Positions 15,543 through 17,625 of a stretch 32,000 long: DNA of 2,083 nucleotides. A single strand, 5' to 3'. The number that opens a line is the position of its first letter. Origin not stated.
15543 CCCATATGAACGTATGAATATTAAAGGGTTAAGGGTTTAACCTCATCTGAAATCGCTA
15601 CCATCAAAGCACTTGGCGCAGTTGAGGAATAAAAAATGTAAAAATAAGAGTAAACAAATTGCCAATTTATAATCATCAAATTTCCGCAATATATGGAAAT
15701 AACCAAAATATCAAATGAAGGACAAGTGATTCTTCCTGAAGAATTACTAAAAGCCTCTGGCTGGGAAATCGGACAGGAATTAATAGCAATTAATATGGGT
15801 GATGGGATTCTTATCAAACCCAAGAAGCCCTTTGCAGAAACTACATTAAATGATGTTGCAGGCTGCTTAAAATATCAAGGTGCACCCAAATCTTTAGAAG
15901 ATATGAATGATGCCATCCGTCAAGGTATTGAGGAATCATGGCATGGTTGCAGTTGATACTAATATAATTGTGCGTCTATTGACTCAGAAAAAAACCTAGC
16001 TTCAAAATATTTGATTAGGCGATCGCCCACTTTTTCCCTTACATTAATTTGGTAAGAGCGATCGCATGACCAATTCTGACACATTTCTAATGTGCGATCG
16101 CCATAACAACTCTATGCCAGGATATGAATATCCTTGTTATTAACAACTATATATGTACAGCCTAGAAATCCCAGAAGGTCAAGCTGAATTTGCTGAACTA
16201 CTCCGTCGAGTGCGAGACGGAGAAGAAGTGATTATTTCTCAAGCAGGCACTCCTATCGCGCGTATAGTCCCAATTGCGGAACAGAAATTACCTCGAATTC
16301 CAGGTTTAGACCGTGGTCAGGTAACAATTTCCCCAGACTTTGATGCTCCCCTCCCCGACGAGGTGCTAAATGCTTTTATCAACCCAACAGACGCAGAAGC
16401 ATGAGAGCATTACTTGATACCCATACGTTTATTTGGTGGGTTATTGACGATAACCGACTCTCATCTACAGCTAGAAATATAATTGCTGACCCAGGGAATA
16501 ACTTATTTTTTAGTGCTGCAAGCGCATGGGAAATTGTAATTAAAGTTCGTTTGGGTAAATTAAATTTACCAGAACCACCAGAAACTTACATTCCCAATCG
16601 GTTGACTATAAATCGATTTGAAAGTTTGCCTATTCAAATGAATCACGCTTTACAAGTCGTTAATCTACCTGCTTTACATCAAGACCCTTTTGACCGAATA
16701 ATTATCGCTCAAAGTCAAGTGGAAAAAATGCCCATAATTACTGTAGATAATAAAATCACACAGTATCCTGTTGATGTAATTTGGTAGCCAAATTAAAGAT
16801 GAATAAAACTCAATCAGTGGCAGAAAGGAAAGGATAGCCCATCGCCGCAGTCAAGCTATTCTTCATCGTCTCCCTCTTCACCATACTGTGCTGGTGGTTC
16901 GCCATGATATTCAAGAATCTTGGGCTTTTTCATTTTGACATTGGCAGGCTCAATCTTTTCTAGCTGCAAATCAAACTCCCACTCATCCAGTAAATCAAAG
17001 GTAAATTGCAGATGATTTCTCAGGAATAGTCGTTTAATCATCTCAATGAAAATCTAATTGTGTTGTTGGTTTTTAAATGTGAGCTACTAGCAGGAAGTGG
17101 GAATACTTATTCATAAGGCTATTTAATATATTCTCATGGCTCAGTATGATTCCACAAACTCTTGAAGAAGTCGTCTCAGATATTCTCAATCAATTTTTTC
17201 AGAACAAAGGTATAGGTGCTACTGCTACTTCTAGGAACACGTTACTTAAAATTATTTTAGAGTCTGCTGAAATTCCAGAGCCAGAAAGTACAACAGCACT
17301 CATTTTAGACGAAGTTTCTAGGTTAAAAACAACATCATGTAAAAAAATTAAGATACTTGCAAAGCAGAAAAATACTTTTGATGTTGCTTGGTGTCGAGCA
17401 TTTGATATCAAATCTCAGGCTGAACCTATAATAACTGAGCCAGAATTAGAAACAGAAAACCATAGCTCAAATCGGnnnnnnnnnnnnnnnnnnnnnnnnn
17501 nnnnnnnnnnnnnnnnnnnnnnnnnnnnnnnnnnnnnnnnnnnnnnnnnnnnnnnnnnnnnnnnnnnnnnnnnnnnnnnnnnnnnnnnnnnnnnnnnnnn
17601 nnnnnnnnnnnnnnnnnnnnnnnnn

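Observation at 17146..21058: Tandem membrane-anchored dynamin-like GTPase pair sitting between TA and R-M cassettes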

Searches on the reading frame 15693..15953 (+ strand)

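Call 9: search_protein_families(library=pfam, proteins=[window:15693-15953:+], max_evalue=0.001)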
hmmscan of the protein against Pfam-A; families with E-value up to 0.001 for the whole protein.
window:15693-15953:+ (87 aa): 1 family
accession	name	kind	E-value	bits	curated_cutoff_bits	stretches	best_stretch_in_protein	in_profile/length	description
PF04014.23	MazE_antitoxin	-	1.7e-10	41.1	24.7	1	3-47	1-46/48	Antidote-toxin recognition MazE, bacterial antitoxin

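Call 10: search_protein_families(library=padloc, proteins=[window:15693-15953:+], max_evalue=0.001)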
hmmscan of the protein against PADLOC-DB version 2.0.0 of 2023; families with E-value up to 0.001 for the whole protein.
window:15693-15953:+ (87 aa): 0 families

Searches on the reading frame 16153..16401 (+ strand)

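Call 9: search_protein_families(library=pfam, proteins=[window:16153-16401:+], max_evalue=0.001)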
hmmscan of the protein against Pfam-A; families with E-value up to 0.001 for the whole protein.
window:16153-16401:+ (83 aa): 1 family
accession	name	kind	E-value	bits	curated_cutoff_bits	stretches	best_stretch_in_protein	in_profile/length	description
PF02604.26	PhdYeFM_antitox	-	1.2e-05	25.4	29.8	1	10-43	10-44/74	Antitoxin Phd_YefM, type II toxin-antitoxin system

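Call 10: search_protein_families(library=padloc, proteins=[window:16153-16401:+], max_evalue=0.001)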
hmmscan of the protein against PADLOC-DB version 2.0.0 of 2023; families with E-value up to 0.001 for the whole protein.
window:16153-16401:+ (83 aa): 0 families

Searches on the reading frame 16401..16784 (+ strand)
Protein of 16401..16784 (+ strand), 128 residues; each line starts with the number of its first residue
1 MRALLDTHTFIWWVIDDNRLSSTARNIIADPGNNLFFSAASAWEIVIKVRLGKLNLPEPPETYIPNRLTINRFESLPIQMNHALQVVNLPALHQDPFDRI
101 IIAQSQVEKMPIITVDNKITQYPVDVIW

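Call 9: search_protein_families(library=pfam, proteins=[window:16401-16784:+], max_evalue=0.001)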
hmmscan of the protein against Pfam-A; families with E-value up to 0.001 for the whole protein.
window:16401-16784:+ (128 aa): 1 family
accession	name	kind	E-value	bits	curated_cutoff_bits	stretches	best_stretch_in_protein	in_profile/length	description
PF01850.27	PIN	-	6.6e-14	53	23.6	1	4-122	2-117/120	PIN domain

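Call 10: search_protein_families(library=padloc, proteins=[window:16401-16784:+], max_evalue=0.001)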
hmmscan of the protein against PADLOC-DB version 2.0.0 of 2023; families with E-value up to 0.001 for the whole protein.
window:16401-16784:+ (128 aa): 0 families

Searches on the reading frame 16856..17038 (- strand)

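Call 9: search_protein_families(library=pfam, proteins=[window:16856-17038:-], max_evalue=0.001)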
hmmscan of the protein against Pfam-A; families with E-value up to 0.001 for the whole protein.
window:16856-17038:- (60 aa): 1 family
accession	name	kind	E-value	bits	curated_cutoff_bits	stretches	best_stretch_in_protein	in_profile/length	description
PF07929.16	PRiA4_ORF3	-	7.5e-05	23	26.6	1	8-49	87-128/173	Plasmid pRiA4b ORF-3-like protein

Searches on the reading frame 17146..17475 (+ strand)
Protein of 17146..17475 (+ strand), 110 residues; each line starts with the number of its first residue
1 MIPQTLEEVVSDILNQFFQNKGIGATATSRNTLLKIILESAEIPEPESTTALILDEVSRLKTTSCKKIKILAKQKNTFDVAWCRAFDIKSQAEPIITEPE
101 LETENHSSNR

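Call 41: search_protein_representatives(protein=window:17146-17475:+)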
Query: 110 residues. Proteins with E-value up to 0.001 (for the whole library): 197; up to 1e-10: 31; up to 1e-30: 1. The best 150 are listed.
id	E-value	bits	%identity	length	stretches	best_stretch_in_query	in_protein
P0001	3.5e-46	171.3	78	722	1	1-110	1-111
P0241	7.0e-23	96.7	29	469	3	10-100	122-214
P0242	3.5e-19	84.8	33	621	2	9-94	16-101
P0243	3.9e-18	81.4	29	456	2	8-107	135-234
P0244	3.0e-17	78.6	27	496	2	8-99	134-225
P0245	6.0e-17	77.6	30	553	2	9-92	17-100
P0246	1.0e-16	76.9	28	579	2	9-99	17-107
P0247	1.6e-16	76.3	29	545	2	8-107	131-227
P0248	1.6e-16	76.3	30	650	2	10-107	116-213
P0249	2.1e-16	75.9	29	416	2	8-93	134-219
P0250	4.2e-16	74.9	29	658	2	8-96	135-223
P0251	6.7e-16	74.3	29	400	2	9-99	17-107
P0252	1.7e-15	73.0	27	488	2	9-93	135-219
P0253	4.8e-15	71.5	28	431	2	8-104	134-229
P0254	2.7e-14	69.1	28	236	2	9-95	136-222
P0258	6.7e-12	61.5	23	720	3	9-98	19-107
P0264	2.7e-11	59.5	39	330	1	10-93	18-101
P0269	6.6e-11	58.3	27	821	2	9-91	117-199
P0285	7.3e-09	51.7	29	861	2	10-90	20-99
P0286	7.3e-09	51.7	32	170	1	7-94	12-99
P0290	2.3e-08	50.1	20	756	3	8-97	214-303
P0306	3.9e-07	46.2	38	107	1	10-92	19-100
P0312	1.5e-06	44.3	23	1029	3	10-91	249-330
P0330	1.0e-05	41.6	28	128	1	9-93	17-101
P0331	1.1e-05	41.5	28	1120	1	9-102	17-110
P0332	1.1e-05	41.5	31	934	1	6-92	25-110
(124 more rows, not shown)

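Call 42: search_protein_families(library=pfam, proteins=[P0241, P0242, P0248, P0258, P0269, P0285, P0290, P0312, P0331, P0332], max_evalue=0.0001)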
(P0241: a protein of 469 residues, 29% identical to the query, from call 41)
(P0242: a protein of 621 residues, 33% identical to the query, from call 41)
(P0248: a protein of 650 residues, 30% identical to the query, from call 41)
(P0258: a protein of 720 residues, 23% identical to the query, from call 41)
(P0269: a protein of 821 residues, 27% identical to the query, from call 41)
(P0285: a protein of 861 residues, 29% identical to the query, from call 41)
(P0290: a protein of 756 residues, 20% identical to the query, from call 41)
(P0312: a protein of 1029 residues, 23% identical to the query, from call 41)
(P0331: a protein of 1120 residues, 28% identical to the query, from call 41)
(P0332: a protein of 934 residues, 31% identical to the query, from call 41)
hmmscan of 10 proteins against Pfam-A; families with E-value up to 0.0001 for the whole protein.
P0241 (469 aa): 0 families

P0242 (621 aa): 1 family
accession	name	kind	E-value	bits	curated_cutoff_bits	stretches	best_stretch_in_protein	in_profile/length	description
PF12787.12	EcsC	-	7.7e-10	39.3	30.4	1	338-435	61-158/240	EcsC protein family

P0248 (650 aa): 1 family
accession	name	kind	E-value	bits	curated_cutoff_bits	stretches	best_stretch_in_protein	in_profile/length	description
PF12787.12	EcsC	-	1e-09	38.9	30.4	1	324-474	22-158/240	EcsC protein family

P0258 (720 aa): 1 family
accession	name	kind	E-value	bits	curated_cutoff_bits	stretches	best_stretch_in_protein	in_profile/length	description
PF12787.12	EcsC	-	1.1e-07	32.2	30.4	0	498-554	100-156/240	EcsC protein family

P0269 (821 aa): 11 families
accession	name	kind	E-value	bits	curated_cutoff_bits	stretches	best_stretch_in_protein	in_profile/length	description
PF05419.17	GUN4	-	5.4e-30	104.8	29.2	1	634-784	2-124/141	GUN4-like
PF00515.34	TPR_1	-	6.8e-23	79.9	27.8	1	506-537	3-34/34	Tetratricopeptide repeat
PF07719.23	TPR_2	-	9e-21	72.7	27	0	505-537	2-34/34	Tetratricopeptide repeat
PF13181.12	TPR_8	-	1.2e-17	63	25.7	0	506-537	3-34/34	Tetratricopeptide repeat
PF13431.12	TPR_17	-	5.4e-15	54.8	24.4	0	458-489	1-32/34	Tetratricopeptide repeat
PF13432.12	TPR_16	-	2.6e-09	37.8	32.7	0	510-563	3-55/65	Tetratricopeptide repeat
PF13428.12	TPR_14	-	2.8e-08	34.1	23.5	0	540-580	3-43/44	Tetratricopeptide repeat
PF13414.12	TPR_11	-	5.3e-08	32.9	26.8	0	511-543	1-33/42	TPR repeat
PF13371.12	TPR_9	-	1.5e-07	31.8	35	0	446-500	5-59/73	Tetratricopeptide repeat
PF12895.13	ANAPC3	-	3.1e-07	31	27.2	1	521-597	6-81/82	Anaphase-promoting complex, cyclosome, subunit 3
PF14559.12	TPR_19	-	3.9e-05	24.3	25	0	552-600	5-53/68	Tetratricopeptide repeat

P0285 (861 aa): 42 families (the best 25 are shown)
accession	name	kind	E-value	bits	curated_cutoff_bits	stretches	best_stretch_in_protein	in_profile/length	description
PF25173.1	Beta-prop_WDR3_1st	-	1.1e-64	217.9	154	3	288-460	16-184/184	WDR3 first beta-propeller domain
PF25174.1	Beta-prop_THOC3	-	4e-49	167.5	305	3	254-430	84-254/272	THOC3 beta-propeller domain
PF00400.38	WD40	-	1.5e-45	152.1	27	3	379-417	1-39/39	WD domain, G-beta repeat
PF24807.1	WD40_CDC20-Fz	-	1.9e-42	146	200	2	254-427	46-218/292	CDC20/Fizzy WD40 domain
PF24814.1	WD40_Prp19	-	4.6e-42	144.4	320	2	253-427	43-215/281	Prp19 WD40 domain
PF24817.1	WD40_WDHD1_1st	-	6.9e-32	111.2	109.9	3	394-518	91-218/291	WDHD1 first WD40 domain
PF25172.1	Beta-prop_WDR3_2nd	-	3.1e-31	109.2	140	1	342-459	170-287/293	WDR3 second beta-propeller domain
PF25175.1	Beta-prop_WDR5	-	1.1e-29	104.1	250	1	303-522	12-223/296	WDR5 beta-propeller domain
PF25168.1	Beta-prop_WDR36-Utp21_2nd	-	1.8e-27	97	84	3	257-405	155-297/335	WDR36/Utp21 second beta-propeller domain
PF25391.1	WD40_Gbeta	-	9.4e-25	87.7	150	1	258-531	54-323/340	G protein beta WD-40 repeat protein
PF23414.1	Beta-prop_EML_2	-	2.5e-23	83.2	90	2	364-524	15-170/266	Echinoderm microtubule-associated protein second beta-propeller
PF24805.1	EIF3I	-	1.2e-22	80.9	200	2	379-427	42-90/324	EIF3I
PF24796.1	WDR55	-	5.7e-22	78.5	200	1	261-423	9-171/296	WDR55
PF24782.2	WD40_MABP1-WDR62_2nd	-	5.6e-21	75.3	290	2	212-418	130-341/341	MABP1/WDR62 second WD40 domain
PF12894.13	ANAPC4_WD40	-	4.5e-20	72.1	22.9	1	345-389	36-80/91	Anaphase-promoting complex subunit 4 WD40 domain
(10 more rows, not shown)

P0290 (756 aa): 4 families
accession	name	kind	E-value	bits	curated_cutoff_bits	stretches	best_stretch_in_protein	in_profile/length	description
PF00805.28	Pentapeptide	-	3.8e-33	113.1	20.2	4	709-744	1-36/40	Pentapeptide repeats (8 copies)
PF13599.13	Pentapeptide_4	-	1.7e-14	54.1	38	2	699-744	21-66/78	Pentapeptide repeat region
PF13576.12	Pentapeptide_3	-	1.4e-11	44.8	27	1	459-502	1-47/48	Pentapeptide repeats (9 copies)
PF25296.1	Decapeptide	-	6.3e-05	23.2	45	0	449-500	22-73/74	Decapeptide repeat region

P0312 (1029 aa): 1 family
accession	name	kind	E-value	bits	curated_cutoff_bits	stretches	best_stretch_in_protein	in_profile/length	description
PF05277.18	DUF726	-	1.4e-51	175.9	22.6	1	578-920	8-339/343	Protein of unknown function (DUF726)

P0331 (1120 aa): 0 families

P0332 (934 aa): 0 families

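Call 61: predict_structure(alignment_id=A3)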
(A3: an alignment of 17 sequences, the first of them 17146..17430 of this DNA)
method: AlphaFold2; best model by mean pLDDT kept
length: 95 residues; sequences in the alignment: 17
mean_pLDDT: 84.1   pTM: 0.74
mean pLDDT of the five models: 84.1, 83.4, 82.8, 82.5, 81.4
residues with pLDDT >= 90: 43; 70-90: 39; 50-70: 7; < 50: 6
segments of 3 or more residues with pLDDT < 50: 91-95
pLDDT, mean of each block of 10 residues (from residue 1): 76 91 91 91 90 86 80 88 84 43
secondary structure, 60 per line:
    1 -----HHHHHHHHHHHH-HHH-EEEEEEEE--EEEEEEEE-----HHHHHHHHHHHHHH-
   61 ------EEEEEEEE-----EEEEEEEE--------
elements in order: H6-17 E23-30 E33-40 H46-59 E67-74 E80-87

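Call 63: fold_search(model_id=the predicted structure, library=pdb)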
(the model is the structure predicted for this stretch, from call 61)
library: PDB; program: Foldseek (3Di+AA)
matches with E <= 10: 867; with E <= 0.001: 0
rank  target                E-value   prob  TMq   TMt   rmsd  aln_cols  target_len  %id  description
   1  3fov                  2.0e-02  0.33  0.26  0.24  10.3       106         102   11  Crystal structure of protein RPA0323 of unknown function from Rhodopseudomonas palustris (released 2009-01-13)
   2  4hlb                  2.3e-02  0.99  0.54  0.54   4.6        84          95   14  Crystal structure of an alpha-lytic protease prodomain-like protein (DESPIG_01740) from Desulfovibrio piger ATCC 29098 a (released 2012-12-12)
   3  3m7v_A                7.8e-02  0.80  0.47  0.14   6.4        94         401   14  Crystal structure of phosphopentomutase from streptococcus mutans (released 2010-04-07)
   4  3npd                  8.9e-02  0.85  0.51  0.44   7.1       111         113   14  Crystal structure of a putative secreted protein (PA3611) from PSEUDOMONAS AERUGINOSA at 1.60 A resolution (released 2010-07-28)
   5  3m8w_A                8.9e-02  0.57  0.41  0.14   6.6       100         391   11  Phosphopentomutase from Bacillus cereus (released 2010-12-29)
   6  4n7t_A                1.2e-01  0.72  0.47  0.14   6.4        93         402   14  Crystal structure of phosphorylated phosphopentomutase from streptococcus mutans (released 2013-11-06)
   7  8w1o_N                1.2e-01  0.44  0.35  0.06   5.3        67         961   18  Cryo-EM structure of BTV virion (released 2024-04-24)
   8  7oyc_D2               1.3e-01  0.77  0.44  0.22   4.2        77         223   13  Cryo-EM structure of the Xenopus egg 80S ribosome (released 2022-07-20)
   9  3un2_A                1.3e-01  0.66  0.48  0.15   6.3       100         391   15  Phosphopentomutase T85Q variant enzyme (released 2012-02-29)
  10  1ukk_A                1.4e-01  0.54  0.39  0.30   5.7        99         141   13  Structure of Osmotically Inducible Protein C from Thermus thermophilus (released 2004-05-04)
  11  2zzn_A                1.6e-01  0.41  0.39  0.16   6.1        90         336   16  The complex structure of aTrm5 and tRNACys (released 2009-09-15)
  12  3lnv                  1.6e-01  0.41  0.38  0.09   4.6        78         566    9  The crystal structure of fatty acyl-adenylate ligase from L. pneumophila in complex with acyl adenylate and pyrophosphat (released 2010-04-07)
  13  6fyx_D                1.7e-01  0.91  0.54  0.25   3.1        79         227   19  Structure of a partial yeast 48S preinitiation complex with eIF5 N-terminal domain (model C1) (released 2018-12-05)
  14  1wh9_MODEL_1_A        1.9e-01  0.75  0.50  0.51   4.8        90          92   14  Solution structure of the KH domain of human ribosomal protein S3 (released 2004-11-28)
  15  3j6x_S3               1.9e-01  0.69  0.51  0.25   5.3        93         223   18  S. cerevisiae 80S ribosome bound with Taura syndrome virus (TSV) IRES, 5 degree rotation (Class II) (released 2014-06-11)
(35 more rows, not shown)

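Call 64: list_cluster_members(proteins=[P0241, P0242, P0264, P0286, P0306, P0330, P0269, P0285])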
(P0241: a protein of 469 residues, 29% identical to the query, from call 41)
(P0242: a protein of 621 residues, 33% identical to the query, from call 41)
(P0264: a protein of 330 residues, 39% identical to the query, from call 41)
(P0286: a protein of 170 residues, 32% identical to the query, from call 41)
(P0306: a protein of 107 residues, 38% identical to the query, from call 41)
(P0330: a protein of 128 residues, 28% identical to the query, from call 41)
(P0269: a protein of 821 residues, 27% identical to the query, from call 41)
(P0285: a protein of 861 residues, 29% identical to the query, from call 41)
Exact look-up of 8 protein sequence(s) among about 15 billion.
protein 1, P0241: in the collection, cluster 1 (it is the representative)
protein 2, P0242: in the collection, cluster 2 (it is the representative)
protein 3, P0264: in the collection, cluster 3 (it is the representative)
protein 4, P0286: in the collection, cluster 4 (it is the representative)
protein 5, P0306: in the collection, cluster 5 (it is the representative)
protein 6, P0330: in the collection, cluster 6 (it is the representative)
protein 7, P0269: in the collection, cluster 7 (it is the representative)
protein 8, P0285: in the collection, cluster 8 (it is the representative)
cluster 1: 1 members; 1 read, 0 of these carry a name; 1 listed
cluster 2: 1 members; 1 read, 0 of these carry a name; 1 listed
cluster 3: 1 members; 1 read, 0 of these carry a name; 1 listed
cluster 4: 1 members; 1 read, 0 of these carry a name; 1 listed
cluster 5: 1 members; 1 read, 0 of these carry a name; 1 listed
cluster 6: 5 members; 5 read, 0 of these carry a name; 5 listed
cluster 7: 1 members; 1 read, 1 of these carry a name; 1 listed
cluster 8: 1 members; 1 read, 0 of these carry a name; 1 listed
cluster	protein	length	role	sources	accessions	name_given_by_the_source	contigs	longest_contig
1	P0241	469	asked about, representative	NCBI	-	-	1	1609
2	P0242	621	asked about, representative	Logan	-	-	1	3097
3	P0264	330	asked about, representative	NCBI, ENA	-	-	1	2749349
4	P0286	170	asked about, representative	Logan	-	-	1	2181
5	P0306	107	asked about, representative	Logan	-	-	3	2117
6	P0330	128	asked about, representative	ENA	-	-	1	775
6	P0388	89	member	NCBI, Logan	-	-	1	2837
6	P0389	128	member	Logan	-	-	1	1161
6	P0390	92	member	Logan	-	-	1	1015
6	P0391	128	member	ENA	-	-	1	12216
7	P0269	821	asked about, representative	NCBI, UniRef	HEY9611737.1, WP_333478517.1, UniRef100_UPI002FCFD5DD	GUN4 domain-containing protein [Allocoleopsis sp.] | GUN4 domain-containing protein n=1 Tax=Allocoleopsis sp. TaxID=3088169 RepID=UPI002FCFD5DD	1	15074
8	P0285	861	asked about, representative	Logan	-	-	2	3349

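Call 65: search_protein_families(library=ncbifam, proteins=[P0241, P0243, P0264, P0286, P0306, P0330, P0331, P0332], max_evalue=0.001)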
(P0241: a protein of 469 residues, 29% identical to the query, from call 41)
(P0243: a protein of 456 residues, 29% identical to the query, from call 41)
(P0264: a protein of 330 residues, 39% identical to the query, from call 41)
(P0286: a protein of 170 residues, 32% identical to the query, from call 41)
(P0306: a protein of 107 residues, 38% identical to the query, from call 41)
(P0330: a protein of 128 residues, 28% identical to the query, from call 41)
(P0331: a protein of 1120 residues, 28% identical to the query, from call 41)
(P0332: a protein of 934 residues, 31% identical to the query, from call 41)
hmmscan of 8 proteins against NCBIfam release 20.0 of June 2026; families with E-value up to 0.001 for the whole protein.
P0241 (469 aa): 1 family
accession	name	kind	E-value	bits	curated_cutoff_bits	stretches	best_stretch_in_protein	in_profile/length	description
TIGR03909.1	pyrrolys_PylC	equivalog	3.1e-06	26.1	248.3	0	213-275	205-267/374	3-methylornithine--L-lysine ligase PylC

P0243 (456 aa): 0 families

P0264 (330 aa): 7 families
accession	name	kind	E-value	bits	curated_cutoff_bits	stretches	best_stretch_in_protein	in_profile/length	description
NF041922.1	DLP_LeoA_gen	subfamily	1.2e-05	24.5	325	1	183-277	8-105/532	LeoA/HP0731 family dynamin-like GTPase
NF003661.0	PRK05291.1-3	equivalog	9.2e-05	21.9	380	1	181-279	177-276/448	tRNA uridine-5-carboxymethylaminomethyl(34) synthesis GTPase MnmE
TIGR00231.1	small_GTP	domain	9.5e-05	22.2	42.5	1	222-280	3-66/164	GTP-binding protein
TIGR00450.1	mnmE_trmE_thdF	equivalog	0.00025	20.3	252.6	1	193-280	180-270/446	tRNA uridine-5-carboxymethylaminomethyl(34) synthesis GTPase MnmE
TIGR03594.1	GTPase_EngA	equivalog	0.00038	19.6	306.7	1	198-278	149-234/432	ribosome biogenesis GTPase Der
NF003255.0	PRK04213.1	equivalog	0.00045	19.6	164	1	218-277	5-62/204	GTP-binding protein EngB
TIGR03156.1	GTP_HflX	equivalog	0.00056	18.9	216.75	0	193-245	161-212/351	GTPase HflX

P0286 (170 aa): 0 families

P0306 (107 aa): 0 families

P0330 (128 aa): 0 families

P0331 (1120 aa): 0 families

P0332 (934 aa): 0 families

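Call 73: fold_search(model_id=the predicted structure, library=viral)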
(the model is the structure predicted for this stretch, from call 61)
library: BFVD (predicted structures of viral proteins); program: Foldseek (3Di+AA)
matches with E <= 10: 986; with E <= 0.001: 0
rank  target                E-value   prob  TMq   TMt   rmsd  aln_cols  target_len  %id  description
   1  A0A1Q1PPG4            2.3e-02  0.90  0.39  0.05   5.4        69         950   16  (no name in the UniProt tables at hand)
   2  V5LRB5                3.3e-02  0.63  0.41  0.11  13.1       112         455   12  (no name in the UniProt tables at hand)
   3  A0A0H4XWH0            3.5e-02  0.66  0.36  0.13   7.5        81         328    7  glycylpeptide N-tetradecanoyltransferase [Salmon gill poxvirus]
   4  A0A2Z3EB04            3.7e-02  0.97  0.44  0.09   3.4        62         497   13  (no name in the UniProt tables at hand)
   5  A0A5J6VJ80            4.6e-02  0.77  0.45  0.34   6.6       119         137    7  Uncharacterized protein [Megaviridae environmental sample]
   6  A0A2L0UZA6            4.6e-02  0.54  0.34  0.13   5.5        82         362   17  Uncharacterized protein [Agrobacterium phage Atu_ph07]
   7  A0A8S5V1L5            5.2e-02  0.82  0.47  0.31   5.9       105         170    8  Lipoprotein [Myoviridae sp. ctJ2i1]
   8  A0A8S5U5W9            6.0e-02  0.97  0.55  0.42   3.7        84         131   13  Uncharacterized protein [Siphoviridae sp. cteLh2]
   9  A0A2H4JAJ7            6.0e-02  0.91  0.53  0.39   4.3        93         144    6  Uncharacterized protein [uncultured Caudovirales phage]
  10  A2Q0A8                6.0e-02  0.84  0.45  0.39   4.7        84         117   18  (no name in the UniProt tables at hand)
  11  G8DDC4                6.0e-02  0.63  0.43  0.29  11.6       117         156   10  (no name in the UniProt tables at hand)
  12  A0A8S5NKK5            6.4e-02  0.72  0.40  0.08   6.5        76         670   14  Uncharacterized protein [Siphoviridae sp. ctK0l2]
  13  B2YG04                6.4e-02  0.12  0.23  0.16  13.0       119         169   11  PD-(D/E)XK endonuclease-like domain-containing protein [Musca hytrovirus(isolate Musca domestica/United States/Boucias/-)]
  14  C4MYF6                7.3e-02  0.72  0.43  0.22   5.8        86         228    8  Outer capsid protein VP2 (Fragment) [Epizootic hemorrhagic disease virus]
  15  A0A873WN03            7.8e-02  0.69  0.40  0.29   6.0        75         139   12  Uncharacterized protein [Providencia phage PSTCR2]
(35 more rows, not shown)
